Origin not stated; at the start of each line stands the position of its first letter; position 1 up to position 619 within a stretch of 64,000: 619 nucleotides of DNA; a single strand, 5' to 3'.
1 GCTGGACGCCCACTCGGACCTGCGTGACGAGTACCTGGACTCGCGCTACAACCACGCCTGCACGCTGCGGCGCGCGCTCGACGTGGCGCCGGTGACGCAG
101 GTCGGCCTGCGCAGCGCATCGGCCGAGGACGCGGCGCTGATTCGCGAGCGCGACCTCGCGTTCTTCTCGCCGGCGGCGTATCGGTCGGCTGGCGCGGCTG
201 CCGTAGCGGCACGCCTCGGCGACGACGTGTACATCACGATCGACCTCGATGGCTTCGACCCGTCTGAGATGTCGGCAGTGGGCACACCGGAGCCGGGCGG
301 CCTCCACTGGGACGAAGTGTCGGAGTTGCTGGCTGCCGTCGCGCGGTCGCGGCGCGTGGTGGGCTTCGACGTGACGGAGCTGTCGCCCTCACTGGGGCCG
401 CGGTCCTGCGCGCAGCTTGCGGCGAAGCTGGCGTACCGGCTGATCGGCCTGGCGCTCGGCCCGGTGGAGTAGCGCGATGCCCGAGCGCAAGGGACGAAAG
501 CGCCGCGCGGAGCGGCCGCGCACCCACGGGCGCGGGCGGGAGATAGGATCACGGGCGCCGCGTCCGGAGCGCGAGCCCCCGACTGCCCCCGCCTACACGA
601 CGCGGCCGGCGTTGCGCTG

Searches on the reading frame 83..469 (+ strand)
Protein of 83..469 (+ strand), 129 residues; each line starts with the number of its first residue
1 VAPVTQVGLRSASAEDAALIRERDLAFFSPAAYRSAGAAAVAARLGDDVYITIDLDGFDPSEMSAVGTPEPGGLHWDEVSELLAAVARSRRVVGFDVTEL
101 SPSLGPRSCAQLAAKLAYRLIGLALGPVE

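Call 63: search_protein_families(library=pfam, proteins=[window:83-469:+], max_evalue=0.00001)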
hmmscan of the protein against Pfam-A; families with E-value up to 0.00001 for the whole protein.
window:83-469:+ (129 aa): 1 family
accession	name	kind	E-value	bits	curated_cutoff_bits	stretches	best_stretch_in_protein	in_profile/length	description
PF00491.26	Arginase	-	2.6e-26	93.1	22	1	4-121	153-279/280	Arginase family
